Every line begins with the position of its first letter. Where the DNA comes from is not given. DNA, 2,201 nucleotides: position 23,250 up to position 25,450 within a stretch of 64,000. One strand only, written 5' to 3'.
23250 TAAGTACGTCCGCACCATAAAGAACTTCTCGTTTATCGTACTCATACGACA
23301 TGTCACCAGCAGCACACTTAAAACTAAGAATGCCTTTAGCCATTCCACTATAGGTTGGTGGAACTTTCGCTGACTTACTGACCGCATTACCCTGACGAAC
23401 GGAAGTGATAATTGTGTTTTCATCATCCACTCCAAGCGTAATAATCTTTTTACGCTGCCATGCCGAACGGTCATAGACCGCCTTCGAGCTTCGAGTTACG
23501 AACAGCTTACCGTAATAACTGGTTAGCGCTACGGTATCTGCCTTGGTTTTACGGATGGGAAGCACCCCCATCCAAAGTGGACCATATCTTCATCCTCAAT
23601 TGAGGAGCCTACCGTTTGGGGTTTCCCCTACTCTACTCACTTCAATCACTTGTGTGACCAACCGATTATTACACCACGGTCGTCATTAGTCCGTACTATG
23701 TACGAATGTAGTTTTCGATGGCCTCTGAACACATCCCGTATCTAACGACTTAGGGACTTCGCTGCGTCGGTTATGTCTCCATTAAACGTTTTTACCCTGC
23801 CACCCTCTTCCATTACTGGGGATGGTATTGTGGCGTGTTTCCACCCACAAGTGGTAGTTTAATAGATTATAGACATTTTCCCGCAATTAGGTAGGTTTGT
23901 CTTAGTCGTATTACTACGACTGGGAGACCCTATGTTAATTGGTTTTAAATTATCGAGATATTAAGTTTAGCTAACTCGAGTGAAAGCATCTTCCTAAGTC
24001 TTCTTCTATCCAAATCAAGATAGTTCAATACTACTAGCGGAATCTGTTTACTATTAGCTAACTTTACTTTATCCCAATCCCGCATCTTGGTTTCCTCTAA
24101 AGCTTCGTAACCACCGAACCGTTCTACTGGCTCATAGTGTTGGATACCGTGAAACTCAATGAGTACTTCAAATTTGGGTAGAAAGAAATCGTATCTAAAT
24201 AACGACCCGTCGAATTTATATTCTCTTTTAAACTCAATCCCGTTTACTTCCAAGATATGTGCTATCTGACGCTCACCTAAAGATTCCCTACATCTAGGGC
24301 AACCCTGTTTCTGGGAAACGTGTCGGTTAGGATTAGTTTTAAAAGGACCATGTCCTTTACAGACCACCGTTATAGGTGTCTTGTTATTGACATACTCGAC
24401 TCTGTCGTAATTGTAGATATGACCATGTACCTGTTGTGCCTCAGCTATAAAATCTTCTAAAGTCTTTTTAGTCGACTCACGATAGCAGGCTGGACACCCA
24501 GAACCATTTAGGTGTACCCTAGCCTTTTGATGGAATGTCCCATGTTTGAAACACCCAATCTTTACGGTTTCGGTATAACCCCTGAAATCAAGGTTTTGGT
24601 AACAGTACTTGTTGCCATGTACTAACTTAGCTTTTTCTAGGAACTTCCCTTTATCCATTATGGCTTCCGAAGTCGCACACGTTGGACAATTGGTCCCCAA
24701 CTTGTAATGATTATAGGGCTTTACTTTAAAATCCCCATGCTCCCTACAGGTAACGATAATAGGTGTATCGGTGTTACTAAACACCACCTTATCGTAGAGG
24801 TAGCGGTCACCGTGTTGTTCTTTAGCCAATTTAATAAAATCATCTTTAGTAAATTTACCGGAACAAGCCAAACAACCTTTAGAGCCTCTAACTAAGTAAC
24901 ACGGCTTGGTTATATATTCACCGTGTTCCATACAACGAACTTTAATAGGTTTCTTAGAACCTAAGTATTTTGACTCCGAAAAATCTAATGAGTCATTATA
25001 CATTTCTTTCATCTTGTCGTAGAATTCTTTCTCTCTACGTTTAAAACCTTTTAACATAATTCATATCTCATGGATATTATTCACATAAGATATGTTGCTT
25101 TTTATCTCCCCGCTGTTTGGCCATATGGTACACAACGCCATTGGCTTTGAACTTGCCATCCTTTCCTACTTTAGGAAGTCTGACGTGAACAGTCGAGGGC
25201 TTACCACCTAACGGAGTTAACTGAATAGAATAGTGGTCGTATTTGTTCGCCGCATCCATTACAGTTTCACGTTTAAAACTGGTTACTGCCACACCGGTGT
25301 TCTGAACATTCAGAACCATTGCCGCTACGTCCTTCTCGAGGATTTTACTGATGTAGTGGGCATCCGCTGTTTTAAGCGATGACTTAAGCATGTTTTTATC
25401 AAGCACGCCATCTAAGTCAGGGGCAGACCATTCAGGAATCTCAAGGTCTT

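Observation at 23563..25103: Group I intron interrupting the virion RNA polymerase beta gene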

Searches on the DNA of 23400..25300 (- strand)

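Call 5: search_dna_similar(query=window:23400-25300:-, collection=phages, mode=near, max_rows=25)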
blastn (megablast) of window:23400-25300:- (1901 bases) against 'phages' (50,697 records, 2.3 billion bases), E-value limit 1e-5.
No match.

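Call 33: search_rna_families(sources=[L009, L010, L011, L012, L013, L014, L015], threshold=evalue, max_evalue=0.01)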
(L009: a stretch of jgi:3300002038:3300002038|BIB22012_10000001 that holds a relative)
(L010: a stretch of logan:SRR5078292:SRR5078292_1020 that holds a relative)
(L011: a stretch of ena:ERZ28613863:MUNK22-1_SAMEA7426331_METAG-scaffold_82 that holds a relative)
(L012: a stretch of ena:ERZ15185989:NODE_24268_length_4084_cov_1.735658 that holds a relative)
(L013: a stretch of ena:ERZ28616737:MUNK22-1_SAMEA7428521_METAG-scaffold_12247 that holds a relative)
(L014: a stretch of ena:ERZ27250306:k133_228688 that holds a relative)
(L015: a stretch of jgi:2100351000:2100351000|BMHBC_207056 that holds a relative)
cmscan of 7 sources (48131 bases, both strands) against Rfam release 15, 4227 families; matches with E-value up to 0.01: 3.
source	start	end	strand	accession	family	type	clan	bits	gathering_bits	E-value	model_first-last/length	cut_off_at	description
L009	5102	5496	+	RF00028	Intron_gpI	Intron;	-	53.1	50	9.1e-11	1-253/253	no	Group I catalytic intron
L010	5102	5496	+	RF00028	Intron_gpI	Intron;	-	53.1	50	9.1e-11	1-253/253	no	Group I catalytic intron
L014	1630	2007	+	RF00028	Intron_gpI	Intron;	-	52.4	50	1.5e-10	1-253/253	no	Group I catalytic intron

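Call 47: search_dna_similar(query=window:23563-23945:-, collection=phages, mode=distant, max_rows=40, max_evalue=0.001)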
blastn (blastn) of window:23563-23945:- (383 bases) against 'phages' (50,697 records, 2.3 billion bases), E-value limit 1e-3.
Records with a match: 8; places in all: 12; records where one place covers at least 80% of the query: 0.
Best place of each record, by identity: 95-99% 3; 60-80% 5.
By first word of the organism name: Vibrio 5; Serratia 3.
By host as written in the record: Vibrio mediterranei 4; Serratia marcescens wk2050 2; Vibrio harveyi 1; Serratia marcescens 1.
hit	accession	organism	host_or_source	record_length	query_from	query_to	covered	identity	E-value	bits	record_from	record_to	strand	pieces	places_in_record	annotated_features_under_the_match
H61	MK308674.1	Vibrio phage vB_VmeM-Yong XC31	Vibrio mediterranei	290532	48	233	49%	75.8%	1e-26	126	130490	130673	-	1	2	hypothetical protein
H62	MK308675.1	Vibrio phage vB_VmeM-Yong XC32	Vibrio mediterranei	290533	48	233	49%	75.8%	1e-26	126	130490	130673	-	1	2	hypothetical protein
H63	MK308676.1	Vibrio phage vB_VmeM-Yong MS31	Vibrio mediterranei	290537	48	233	49%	75.8%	1e-26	126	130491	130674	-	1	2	hypothetical protein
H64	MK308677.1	Vibrio phage vB_VmeM-Yong MS32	Vibrio mediterranei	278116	48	233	49%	75.8%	1e-26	126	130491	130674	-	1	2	hypothetical protein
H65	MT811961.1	Vibrio phage vB_pir03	Vibrio harveyi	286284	48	236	49%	72.2%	3e-15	89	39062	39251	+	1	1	hypothetical protein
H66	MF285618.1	Serratia phage vB_SmaM_ 2050HW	Serratia marcescens wk2050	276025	305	334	8%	96.7%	7e-4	51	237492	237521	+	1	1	none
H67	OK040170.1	Serratia phage BUCT660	Serratia marcescens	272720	305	334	8%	96.7%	7e-4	51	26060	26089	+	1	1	none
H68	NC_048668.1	Serratia phage vB_SmaM_ 2050HW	Serratia marcescens wk2050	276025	305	334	8%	96.7%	7e-4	51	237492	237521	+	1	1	none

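Call 48: get_annotated_region(hit=H61, flank=5000)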
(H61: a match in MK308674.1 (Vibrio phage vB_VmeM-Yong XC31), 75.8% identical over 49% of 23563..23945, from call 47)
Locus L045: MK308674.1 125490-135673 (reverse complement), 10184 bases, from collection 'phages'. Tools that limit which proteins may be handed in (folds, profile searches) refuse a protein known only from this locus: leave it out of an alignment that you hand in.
description: Vibrio phage vB_VmeM-Yong XC31, complete genome.
organism: Vibrio phage vB_VmeM-Yong XC31 (NCBI taxid 2500766)
taxonomy: Viruses; Duplodnaviria; Heunggongvirae; Uroviricota; Caudoviricetes
host: Vibrio mediterranei; source: -; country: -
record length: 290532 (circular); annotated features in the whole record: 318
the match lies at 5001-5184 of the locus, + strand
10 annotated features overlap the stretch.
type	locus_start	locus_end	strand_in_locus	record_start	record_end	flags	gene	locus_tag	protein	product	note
CDS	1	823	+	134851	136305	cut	-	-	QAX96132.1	hypothetical protein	-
CDS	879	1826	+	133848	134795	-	-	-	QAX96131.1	hypothetical protein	-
CDS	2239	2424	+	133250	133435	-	-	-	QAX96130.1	hypothetical protein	-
CDS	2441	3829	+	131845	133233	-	-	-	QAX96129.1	hypothetical protein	-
CDS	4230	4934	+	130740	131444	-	-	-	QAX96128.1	hypothetical protein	-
CDS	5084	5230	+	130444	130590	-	-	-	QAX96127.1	hypothetical protein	-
CDS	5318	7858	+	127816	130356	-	-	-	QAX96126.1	hypothetical protein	-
CDS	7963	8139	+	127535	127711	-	-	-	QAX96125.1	hypothetical protein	-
CDS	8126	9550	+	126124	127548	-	-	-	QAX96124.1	hypothetical protein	-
CDS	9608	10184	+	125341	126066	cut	-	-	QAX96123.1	hypothetical protein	-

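Call 49: get_annotated_region(hit=H65, flank=5000)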
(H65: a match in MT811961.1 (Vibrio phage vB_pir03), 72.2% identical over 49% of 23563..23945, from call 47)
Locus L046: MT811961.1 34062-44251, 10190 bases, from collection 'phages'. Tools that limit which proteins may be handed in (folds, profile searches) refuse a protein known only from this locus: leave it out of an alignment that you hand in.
description: Vibrio phage vB_pir03, complete genome.
organism: Vibrio phage vB_pir03 (NCBI taxid 2762667)
taxonomy: Viruses; Duplodnaviria; Heunggongvirae; Uroviricota; Caudoviricetes
host: Vibrio harveyi; source: -; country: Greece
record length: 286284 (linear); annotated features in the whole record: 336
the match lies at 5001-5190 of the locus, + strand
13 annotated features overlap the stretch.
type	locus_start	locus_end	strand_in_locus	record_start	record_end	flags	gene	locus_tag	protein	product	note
CDS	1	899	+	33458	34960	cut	-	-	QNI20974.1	hypothetical protein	-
CDS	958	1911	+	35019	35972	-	-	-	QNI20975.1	putative endonuclease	-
CDS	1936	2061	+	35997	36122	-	-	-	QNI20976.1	hypothetical protein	-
CDS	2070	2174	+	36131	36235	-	-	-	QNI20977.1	hypothetical protein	-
CDS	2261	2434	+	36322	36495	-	-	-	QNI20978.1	hypothetical protein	-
CDS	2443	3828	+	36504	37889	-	-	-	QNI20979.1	RNA polymerase beta subunit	-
CDS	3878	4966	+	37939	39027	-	-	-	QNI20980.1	hypothetical protein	-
CDS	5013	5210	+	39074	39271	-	-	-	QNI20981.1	hypothetical protein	-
CDS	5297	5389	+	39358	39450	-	-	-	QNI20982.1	hypothetical protein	-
CDS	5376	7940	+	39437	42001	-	-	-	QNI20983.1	hypothetical protein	-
CDS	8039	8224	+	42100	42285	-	-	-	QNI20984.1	hypothetical protein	-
CDS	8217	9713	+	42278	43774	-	-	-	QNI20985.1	hypothetical protein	-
CDS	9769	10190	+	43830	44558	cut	-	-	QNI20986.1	hypothetical protein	-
